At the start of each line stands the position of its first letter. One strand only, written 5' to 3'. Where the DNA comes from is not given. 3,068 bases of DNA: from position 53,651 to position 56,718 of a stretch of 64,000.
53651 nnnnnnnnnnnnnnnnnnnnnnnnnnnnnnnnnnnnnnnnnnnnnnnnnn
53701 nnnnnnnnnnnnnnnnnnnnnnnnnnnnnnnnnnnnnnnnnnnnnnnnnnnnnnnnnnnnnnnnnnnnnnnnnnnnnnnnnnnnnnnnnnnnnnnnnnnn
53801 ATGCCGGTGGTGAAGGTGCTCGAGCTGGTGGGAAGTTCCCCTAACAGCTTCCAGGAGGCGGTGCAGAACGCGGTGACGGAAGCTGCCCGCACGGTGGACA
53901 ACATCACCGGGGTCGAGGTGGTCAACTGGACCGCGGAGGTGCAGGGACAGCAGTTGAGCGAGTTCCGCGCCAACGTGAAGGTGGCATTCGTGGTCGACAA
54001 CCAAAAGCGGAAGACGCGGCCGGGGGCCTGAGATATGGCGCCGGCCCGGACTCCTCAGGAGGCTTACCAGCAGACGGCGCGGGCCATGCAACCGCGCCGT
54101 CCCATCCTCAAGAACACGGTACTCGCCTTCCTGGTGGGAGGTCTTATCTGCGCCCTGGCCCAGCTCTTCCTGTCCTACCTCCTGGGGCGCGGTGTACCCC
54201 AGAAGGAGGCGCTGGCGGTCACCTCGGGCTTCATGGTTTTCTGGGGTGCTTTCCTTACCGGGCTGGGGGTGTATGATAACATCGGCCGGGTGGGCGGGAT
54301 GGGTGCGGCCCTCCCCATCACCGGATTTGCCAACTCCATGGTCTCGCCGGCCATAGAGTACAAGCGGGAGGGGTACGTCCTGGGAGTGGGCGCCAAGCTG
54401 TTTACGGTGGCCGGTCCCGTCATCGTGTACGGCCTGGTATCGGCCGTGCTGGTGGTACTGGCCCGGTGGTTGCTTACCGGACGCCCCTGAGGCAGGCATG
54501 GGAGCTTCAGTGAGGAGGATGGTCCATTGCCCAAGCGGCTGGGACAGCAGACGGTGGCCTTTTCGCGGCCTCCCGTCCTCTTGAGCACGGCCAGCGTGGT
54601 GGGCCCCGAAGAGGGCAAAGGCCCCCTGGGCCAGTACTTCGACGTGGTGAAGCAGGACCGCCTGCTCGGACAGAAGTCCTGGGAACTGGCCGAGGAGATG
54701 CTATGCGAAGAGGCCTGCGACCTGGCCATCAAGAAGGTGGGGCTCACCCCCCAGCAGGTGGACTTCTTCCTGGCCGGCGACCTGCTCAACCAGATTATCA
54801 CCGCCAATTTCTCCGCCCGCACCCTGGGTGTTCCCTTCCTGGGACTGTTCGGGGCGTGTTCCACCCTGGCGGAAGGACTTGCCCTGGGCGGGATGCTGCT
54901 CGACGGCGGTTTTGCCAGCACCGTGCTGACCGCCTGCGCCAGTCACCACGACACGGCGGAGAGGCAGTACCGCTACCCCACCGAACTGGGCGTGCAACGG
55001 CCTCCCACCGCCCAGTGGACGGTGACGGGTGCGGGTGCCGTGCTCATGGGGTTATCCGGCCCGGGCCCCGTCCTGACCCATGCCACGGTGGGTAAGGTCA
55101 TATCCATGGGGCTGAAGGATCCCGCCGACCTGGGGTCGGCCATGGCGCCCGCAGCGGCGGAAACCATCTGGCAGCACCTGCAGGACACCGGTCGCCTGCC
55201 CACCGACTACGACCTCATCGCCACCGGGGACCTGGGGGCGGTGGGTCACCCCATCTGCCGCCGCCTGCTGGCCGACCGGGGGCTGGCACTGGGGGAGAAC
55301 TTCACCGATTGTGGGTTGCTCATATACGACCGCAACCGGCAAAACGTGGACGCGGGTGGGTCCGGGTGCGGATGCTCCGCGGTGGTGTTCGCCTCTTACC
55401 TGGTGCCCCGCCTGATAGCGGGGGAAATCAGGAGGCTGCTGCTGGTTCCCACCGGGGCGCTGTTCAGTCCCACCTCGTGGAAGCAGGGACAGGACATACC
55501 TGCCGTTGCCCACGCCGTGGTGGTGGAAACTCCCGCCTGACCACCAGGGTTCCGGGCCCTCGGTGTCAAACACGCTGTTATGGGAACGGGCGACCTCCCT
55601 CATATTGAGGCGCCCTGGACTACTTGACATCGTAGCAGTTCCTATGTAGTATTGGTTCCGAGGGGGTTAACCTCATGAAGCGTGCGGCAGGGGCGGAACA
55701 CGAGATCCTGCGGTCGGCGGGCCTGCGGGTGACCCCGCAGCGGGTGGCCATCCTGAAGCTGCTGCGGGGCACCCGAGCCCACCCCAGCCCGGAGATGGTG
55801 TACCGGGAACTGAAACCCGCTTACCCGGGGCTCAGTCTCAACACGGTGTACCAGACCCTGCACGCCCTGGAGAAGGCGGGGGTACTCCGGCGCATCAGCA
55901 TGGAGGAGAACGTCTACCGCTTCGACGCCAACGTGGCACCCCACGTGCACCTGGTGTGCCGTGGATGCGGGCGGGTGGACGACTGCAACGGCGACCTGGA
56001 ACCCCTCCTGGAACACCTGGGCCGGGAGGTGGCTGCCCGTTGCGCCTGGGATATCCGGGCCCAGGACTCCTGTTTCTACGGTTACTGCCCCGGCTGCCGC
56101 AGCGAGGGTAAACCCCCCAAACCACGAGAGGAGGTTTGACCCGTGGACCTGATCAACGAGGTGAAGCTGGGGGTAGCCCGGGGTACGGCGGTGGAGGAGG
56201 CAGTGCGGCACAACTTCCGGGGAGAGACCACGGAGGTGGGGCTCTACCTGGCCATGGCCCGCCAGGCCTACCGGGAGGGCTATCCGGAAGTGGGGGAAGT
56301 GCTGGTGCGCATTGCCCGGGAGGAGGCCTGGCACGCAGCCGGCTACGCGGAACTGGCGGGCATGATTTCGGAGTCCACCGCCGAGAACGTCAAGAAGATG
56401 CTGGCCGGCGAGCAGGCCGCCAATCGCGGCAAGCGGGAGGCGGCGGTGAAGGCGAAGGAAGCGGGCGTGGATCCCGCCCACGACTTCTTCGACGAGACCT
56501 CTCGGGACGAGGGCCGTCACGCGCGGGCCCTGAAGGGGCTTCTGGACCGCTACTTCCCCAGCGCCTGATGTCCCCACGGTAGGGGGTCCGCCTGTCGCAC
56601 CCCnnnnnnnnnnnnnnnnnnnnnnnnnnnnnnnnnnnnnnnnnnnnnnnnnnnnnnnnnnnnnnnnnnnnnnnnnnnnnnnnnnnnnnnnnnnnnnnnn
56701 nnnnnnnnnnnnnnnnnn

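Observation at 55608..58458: spoVA genes split by an inserted Fur/PerR-rubrerythrin pair and an inverted cyclic-2,3-diphosphoglycerate-synthetase-like gene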

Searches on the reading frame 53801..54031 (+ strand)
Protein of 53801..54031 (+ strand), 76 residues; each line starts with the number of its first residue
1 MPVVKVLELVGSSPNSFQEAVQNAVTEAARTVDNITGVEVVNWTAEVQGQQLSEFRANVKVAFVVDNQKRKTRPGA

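Call 3: search_protein_families(library=pfam, proteins=[window:53801-54031:+], max_evalue=0.01)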
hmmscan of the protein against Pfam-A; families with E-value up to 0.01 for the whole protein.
window:53801-54031:+ (76 aa): 1 family
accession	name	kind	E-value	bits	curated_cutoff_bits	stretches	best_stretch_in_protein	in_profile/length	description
PF07311.17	Dodecin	-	2.2e-24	86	22.5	1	3-66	1-64/64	Dodecin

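Call 4: search_protein_families(library=ncbifam, proteins=[window:53801-54031:+], max_evalue=0.01)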
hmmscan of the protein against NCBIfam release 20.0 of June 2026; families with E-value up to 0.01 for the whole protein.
window:53801-54031:+ (76 aa): 2 families
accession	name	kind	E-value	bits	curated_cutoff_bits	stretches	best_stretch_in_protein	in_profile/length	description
NF041389.1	dodecin_Halo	equivalog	7e-15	55.1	100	1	3-65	2-64/65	dodecin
NF043052.1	DodecBact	equivalog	2.3e-14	53.3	75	1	3-65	4-66/67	dodecin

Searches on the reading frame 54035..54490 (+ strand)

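Call 3: search_protein_families(library=pfam, proteins=[window:54035-54490:+], max_evalue=0.01)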
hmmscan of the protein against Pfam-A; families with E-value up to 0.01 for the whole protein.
window:54035-54490:+ (151 aa): 1 family
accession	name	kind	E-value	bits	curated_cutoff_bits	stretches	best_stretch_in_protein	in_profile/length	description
PF03862.18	SpoVAC_SpoVAEB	-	3.1e-37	127.9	25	1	27-141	1-115/117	SpoVAC/SpoVAEB sporulation membrane protein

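Call 4: search_protein_families(library=ncbifam, proteins=[window:54035-54490:+], max_evalue=0.01)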
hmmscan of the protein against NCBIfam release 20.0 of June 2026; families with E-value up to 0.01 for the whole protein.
window:54035-54490:+ (151 aa): 2 families
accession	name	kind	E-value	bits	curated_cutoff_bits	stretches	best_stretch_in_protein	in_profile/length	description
TIGR02838.1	spore_V_AC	equivalog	2.6e-50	169.8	164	1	10-147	2-140/141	stage V sporulation protein AC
TIGR02839.1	spore_V_AE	equivalog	7.5e-15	55.2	131.1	1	29-142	2-108/114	stage V sporulation protein AE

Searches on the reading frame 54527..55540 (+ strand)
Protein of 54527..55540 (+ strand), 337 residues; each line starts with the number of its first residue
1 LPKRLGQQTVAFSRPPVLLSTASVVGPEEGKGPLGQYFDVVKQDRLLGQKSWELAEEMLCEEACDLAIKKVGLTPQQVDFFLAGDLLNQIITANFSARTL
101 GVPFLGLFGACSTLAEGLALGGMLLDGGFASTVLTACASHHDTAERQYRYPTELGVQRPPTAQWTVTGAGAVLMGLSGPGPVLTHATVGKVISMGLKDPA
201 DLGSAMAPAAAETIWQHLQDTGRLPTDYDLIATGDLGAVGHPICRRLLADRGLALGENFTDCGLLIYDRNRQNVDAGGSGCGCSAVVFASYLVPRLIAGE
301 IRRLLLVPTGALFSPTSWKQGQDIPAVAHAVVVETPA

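Call 3: search_protein_families(library=pfam, proteins=[window:54527-55540:+], max_evalue=0.01)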
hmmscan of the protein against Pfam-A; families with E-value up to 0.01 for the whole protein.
window:54527-55540:+ (337 aa): 1 family
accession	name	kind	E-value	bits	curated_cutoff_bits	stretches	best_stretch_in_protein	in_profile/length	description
PF07451.17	SpoVAD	-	8.4e-148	491.9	22.1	1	6-334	1-329/329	Stage V sporulation protein AD (SpoVAD)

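Call 4: search_protein_families(library=ncbifam, proteins=[window:54527-55540:+], max_evalue=0.01)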
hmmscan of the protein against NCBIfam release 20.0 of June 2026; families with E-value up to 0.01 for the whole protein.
window:54527-55540:+ (337 aa): 3 families
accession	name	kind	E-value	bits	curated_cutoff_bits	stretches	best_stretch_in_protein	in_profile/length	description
NF006160.0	PRK08304.1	subfamily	4.8e-150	498.8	402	1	2-335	2-335/337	stage V sporulation protein AD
TIGR02845.1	spore_V_AD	equivalog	4e-143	476.1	411.8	1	7-334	1-327/327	stage V sporulation protein AD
NF009069.0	PRK12404.1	subfamily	1.4e-132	441.7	442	1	6-335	4-333/338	stage V sporulation protein AD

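Call 12: find_related_loci(query=window:54527-55540:+, collection=genome_contigs, flank=10000)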
Query window:54527-55540:+ (337 aa) in genome_contigs; peptide patterns used: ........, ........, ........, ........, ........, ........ (x = any residue, [..] = any of these).
218 stretches matched a pattern; 140 encode a relative of the query (tblastn E <= 1e-3); the best 80 are kept; 80 distinct loci.
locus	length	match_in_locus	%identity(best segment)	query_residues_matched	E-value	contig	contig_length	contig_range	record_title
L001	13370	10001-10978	63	3-329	1e-138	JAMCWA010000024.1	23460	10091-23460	MAG: Bacillota bacterium isolate FK_Sedi_B_Bin.70 NODE_7169_length_23460_cov_6.06244, whole genome shotgun sequence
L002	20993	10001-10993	60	3-334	5e-136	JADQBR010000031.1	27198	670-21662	MAG: Bacillota bacterium isolate Soudan_17 NODE_658_length_27198_cov_14.018900, whole genome shotgun sequence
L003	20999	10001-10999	62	2-334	1e-135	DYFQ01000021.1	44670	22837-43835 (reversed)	MAG TPA_asm: Symbiobacterium thermophilum isolate BE2011_3_71_10 Afr_mines_BE2011_300_length_44670_cov_3_868251, whole g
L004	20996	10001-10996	56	3-335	3e-131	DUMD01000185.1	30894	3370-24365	MAG TPA_asm: Clostridia bacterium isolate AS04akNAM_38 58130_AS04, whole genome shotgun sequence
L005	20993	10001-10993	58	3-334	1e-129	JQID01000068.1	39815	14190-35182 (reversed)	Desulfosporosinus sp. Tol-M Desulfosporosinus_sp._Tol-M_contig_80, whole genome shotgun sequence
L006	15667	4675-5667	59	3-334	2e-129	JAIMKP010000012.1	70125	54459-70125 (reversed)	MAG: Desulfosporosinus sp. isolate GA_180221_E-2-1-MAG-50_16 NODE_90_length_70162_cov_10.664142, whole genome shotgun se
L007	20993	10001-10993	57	3-334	2e-128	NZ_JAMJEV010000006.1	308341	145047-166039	Desulfosporosinus nitroreducens strain P130 NODE_6_length_308341_cov_154.767582, whole genome shotgun sequence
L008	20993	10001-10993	57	3-334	3e-128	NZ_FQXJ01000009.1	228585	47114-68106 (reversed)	Desulfosporosinus lacus DSM 15449, whole genome shotgun sequence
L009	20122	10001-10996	56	3-335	5e-128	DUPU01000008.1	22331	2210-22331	MAG TPA_asm: Clostridia bacterium isolate AS08sgBPME_346 8280_AS08, whole genome shotgun sequence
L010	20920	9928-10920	57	3-334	1e-127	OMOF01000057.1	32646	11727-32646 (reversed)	Desulfosporosinus sp. SbF1 strain Peat soil MAG SbF1 genome assembly, contig: SBF1_Contig_15, whole genome shotgun seque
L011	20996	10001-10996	56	3-335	5e-128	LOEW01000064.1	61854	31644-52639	MAG: Desulfosporosinus sp. BRH_c37 BRHa_1001677, whole genome shotgun sequence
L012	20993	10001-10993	56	3-334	9e-128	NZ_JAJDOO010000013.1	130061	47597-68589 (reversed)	Desulfosporosinus sp. SRJS8 NODE_13_length_130061_cov_52.806101, whole genome shotgun sequence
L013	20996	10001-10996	58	3-335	1e-127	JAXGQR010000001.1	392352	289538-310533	MAG: Dehalobacterium sp. isolate AnMBR.bin330 bin330_1, whole genome shotgun sequence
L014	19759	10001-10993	59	3-334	2e-127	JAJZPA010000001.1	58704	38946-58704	MAG: Bacillota bacterium isolate SKS1.bin106 NODE_839_length_58704_cov_2.102498, whole genome shotgun sequence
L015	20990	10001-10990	56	3-334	3e-127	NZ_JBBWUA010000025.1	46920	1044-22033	Desulfitobacterium sp. THU1 Unigene25, whole genome shotgun sequence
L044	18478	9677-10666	57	3-334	5e-123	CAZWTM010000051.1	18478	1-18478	MAG TPA_asm: uncultured Peptococcaceae bacterium isolate binchicken_co193_91 genome assembly, contig: NODE_1521_length_1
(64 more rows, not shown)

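Call 74: search_protein_families(library=pfam, proteins=[L044:11185-12093:-, L044:12114-12431:+, L044:10842-11270:-], max_evalue=0.001)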
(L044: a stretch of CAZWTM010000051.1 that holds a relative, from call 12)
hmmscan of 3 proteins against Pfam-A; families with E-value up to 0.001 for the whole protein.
L044:11185-12093:- (302 aa): 1 family
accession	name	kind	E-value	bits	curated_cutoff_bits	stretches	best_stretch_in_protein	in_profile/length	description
PF01548.23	DEDD_Tnp_IS110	-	1.6e-22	80.4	29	1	7-168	1-149/155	Transposase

L044:12114-12431:+ (105 aa): 0 families

L044:10842-11270:- (142 aa): 1 family
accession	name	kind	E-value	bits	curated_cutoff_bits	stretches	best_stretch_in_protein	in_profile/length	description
PF02371.22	Transposase_20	-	1.9e-20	73.5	21.3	1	18-96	10-87/87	Transposase IS116/IS110/IS902 family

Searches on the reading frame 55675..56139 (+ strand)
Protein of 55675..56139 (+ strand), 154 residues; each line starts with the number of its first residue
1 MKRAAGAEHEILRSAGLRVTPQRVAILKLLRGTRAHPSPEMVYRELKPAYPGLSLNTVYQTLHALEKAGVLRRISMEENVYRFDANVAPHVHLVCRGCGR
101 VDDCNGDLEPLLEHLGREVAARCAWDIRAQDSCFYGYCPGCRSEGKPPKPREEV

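Call 3: search_protein_families(library=pfam, proteins=[window:55675-56139:+], max_evalue=0.01)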
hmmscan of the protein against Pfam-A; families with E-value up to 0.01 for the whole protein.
window:55675-56139:+ (154 aa): 2 families
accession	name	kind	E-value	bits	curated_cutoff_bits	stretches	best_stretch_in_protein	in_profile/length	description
PF01475.25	FUR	-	2.6e-25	89.4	23.1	1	15-106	2-95/121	Ferric uptake regulator family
PF12840.13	HTH_20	-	2.2e-05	24.8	27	1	21-73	4-50/51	Helix-turn-helix domain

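Call 4: search_protein_families(library=ncbifam, proteins=[window:55675-56139:+], max_evalue=0.01)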
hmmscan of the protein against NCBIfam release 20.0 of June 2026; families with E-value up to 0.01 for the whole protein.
window:55675-56139:+ (154 aa): 10 families
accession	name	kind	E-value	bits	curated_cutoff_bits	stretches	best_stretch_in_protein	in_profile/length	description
NF052545.1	TransRegPerRClab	equivalog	3.6e-39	133.9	180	1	10-144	6-137/138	transcriptional regulator PerR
NF047406.1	TransRegPerRTherm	equivalog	9.7e-24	84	200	1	18-144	5-128/130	manganese-dependent transcriptional regulator PerR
NF051892.1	TransRegFurBacil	equivalog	4.3e-19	69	220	1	10-144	10-146/149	ferric iron uptake transcriptional regulator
NF045678.1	TransRegIrrA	equivalog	8.1e-19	67.9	150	1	8-107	9-109/138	iron response transcriptional regulator IrrA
NF045677.1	FeRespRegIrr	equivalog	5.7e-17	62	170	1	10-105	2-98/127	Fur family transcriptional regulator Irr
NF006999.0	PRK09462.1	equivalog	8e-15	54.7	146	1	9-139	5-134/148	ferric iron uptake transcriptional regulator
NF051891.1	TransRegFurHelico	equivalog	6.1e-13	48.9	200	1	11-143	17-147/148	ferric iron uptake transcriptional regulator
NF047462.1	FUR_perox_PerRA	exception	1.1e-10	42.1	200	1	6-107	6-107/142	peroxide-responsive transcriptional repressor PerRA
NF047461.1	FUR_perox_PerRB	exception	3.1e-08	33.6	250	1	11-119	20-129/143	peroxide-responsive transcriptional repressor PerRB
NF008646.0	PRK11639.1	equivalog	1.1e-06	28.5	167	1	10-142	15-147/171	zinc uptake transcriptional repressor Zur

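Call 66: search_solved_structures(query=window:55675-56139:+, max_evalue=0.00001, show_alignments=1)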
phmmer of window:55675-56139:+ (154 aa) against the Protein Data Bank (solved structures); distinct sequences matched with E-value up to 0.00001: 21.
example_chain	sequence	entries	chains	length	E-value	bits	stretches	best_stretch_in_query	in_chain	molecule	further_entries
2fe3_A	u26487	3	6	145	2.5e-19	73.2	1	10-142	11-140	Peroxide operon regulator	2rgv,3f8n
6d57_A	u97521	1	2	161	3.5e-17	66.2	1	10-144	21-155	Ferric uptake regulation protein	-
4ets_A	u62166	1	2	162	3.6e-17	66.2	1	10-144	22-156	Ferric uptake regulation protein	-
4i7h_A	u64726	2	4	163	5.7e-17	65.5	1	10-147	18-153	peroxide stress sensing regulator | Peroxide stress regulator PerR, FUR family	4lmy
6dk4_A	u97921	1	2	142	8e-17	65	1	11-119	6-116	Ferric uptake regulation protein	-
9ire_A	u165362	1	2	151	1.7e-14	57.5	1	12-143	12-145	Ferric uptake regulation protein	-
3eyy_A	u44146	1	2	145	3.1e-13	53.4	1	12-146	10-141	Putative iron uptake regulatory protein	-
2w57_A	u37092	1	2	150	5.6e-13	52.6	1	9-143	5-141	FERRIC UPTAKE REGULATION PROTEIN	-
8j6w_A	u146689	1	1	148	9.9e-13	51.7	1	11-143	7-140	Ferric uptake regulation protein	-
5nbc_A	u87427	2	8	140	7.2e-12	49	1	12-143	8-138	Ferric uptake regulation protein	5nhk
2o03_A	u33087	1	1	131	3.6e-11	46.7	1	14-143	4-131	probable Zinc uptake regulation protein FurB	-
5fd6_A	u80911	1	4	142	1.6e-10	44.6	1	9-122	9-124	Ferric uptake regulation protein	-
5fd5_A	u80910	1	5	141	1.8e-10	44.4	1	9-122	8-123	Ferric uptake regulation protein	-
4raz_A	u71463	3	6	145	2.8e-10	43.8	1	12-126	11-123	DNA-binding transcriptional dual regulator of siderophore biosynthesis and transport(Fur f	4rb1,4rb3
6h1c_A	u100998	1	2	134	4.1e-10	43.3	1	8-115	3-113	Ferric uptake regulation protein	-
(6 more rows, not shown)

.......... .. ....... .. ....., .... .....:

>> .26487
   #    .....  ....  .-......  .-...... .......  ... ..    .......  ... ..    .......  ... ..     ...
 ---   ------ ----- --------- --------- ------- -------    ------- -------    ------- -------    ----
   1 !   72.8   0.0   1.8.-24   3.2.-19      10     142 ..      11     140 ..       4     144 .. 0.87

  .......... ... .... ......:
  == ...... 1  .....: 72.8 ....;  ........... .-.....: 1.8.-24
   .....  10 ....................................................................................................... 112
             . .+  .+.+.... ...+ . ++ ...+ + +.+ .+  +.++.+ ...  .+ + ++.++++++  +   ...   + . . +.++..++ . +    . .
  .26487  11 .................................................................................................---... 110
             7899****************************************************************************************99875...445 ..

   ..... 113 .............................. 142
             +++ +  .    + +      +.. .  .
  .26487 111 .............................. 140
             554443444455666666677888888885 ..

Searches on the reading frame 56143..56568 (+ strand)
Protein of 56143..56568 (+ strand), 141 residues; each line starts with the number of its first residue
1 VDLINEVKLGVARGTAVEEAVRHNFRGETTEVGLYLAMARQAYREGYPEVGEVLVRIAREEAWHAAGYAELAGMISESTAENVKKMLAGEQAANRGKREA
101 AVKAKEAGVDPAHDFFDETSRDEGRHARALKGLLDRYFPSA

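Call 3: search_protein_families(library=pfam, proteins=[window:56143-56568:+], max_evalue=0.01)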
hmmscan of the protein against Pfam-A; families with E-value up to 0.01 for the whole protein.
window:56143-56568:+ (141 aa): 3 families
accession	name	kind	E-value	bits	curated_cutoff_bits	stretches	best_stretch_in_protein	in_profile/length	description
PF02915.23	Rubrerythrin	-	4e-14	53.6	22.8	1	20-133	2-136/137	Rubrerythrin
PF00210.30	Ferritin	-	0.00012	22.4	24.5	1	35-136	18-138/142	Ferritin-like domain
PF03405.20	FA_desaturase_2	-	0.0032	16.8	22.7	0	37-82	171-216/325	Fatty acid desaturase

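Call 4: search_protein_families(library=ncbifam, proteins=[window:56143-56568:+], max_evalue=0.01)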
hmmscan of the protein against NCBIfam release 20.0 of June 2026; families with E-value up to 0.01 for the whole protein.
window:56143-56568:+ (141 aa): 3 families
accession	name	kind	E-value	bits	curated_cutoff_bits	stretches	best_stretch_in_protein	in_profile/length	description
NF045767.1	RuberyRbr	equivalog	4e-11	43.3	200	2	13-77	83-147/194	rubrerythrin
NF045783.1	Nigrythrn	equivalog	5.3e-06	26.7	340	0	77-134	27-84/202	nigerythrin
NF058679.1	EncB_fam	subfamily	0.0036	17.3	90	1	19-104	23-102/117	encapsulin nanocompartment ferritin-likeEncB family encapsulin nanocompartment ferritin-like cargo protein cargo protein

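Call 65: search_solved_structures(query=window:56143-56568:+, max_evalue=0.001)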
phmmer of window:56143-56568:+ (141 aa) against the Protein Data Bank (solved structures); distinct sequences matched with E-value up to 0.001: 18.
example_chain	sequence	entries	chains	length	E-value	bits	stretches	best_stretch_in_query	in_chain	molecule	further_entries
9s4o_A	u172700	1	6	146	1.1e-10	45.4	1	13-71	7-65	Sulerythrin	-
7ppt_A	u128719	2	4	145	1.3e-10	45.2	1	13-71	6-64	Sulerythrin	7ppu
7o8d_A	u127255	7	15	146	1.3e-10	45.2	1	13-71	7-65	Sulerythrin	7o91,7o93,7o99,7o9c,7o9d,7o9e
1j30_A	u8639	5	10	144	1.4e-10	45.1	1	13-71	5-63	144aa long hypothetical rubrerythrin | Sulerythrin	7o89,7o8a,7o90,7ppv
9s4r_A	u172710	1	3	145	2.1e-10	44.5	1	13-71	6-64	Sulerythrin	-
9s4p_A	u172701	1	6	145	2.3e-10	44.4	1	13-71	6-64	Sulerythrin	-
9s59_A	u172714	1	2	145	2.3e-10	44.4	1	13-71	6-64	Sulerythrin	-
9s3w_A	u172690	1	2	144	2.4e-10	44.4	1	13-71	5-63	Sulerythrin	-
9s5d_A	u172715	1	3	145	4e-10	43.6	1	13-71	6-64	Sulerythrin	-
9s5v_A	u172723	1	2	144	4.3e-10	43.5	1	13-71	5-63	diFe-Sulerythin_E53D:E126D reduced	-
9s4c_A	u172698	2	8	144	8.2e-10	42.6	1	13-71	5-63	Sulerythrin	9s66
9fj2_A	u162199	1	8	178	2.2e-06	31.5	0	13-91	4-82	Rubrerythrin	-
4di0_A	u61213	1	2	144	4e-06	30.7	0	12-72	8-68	Rubrerythrin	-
9onm_A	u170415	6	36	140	5.3e-06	30.3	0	13-73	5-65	Rubrerythrin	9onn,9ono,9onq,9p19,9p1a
8fuh_A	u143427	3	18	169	5.8e-06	30.2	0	10-73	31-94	Rubrerythrin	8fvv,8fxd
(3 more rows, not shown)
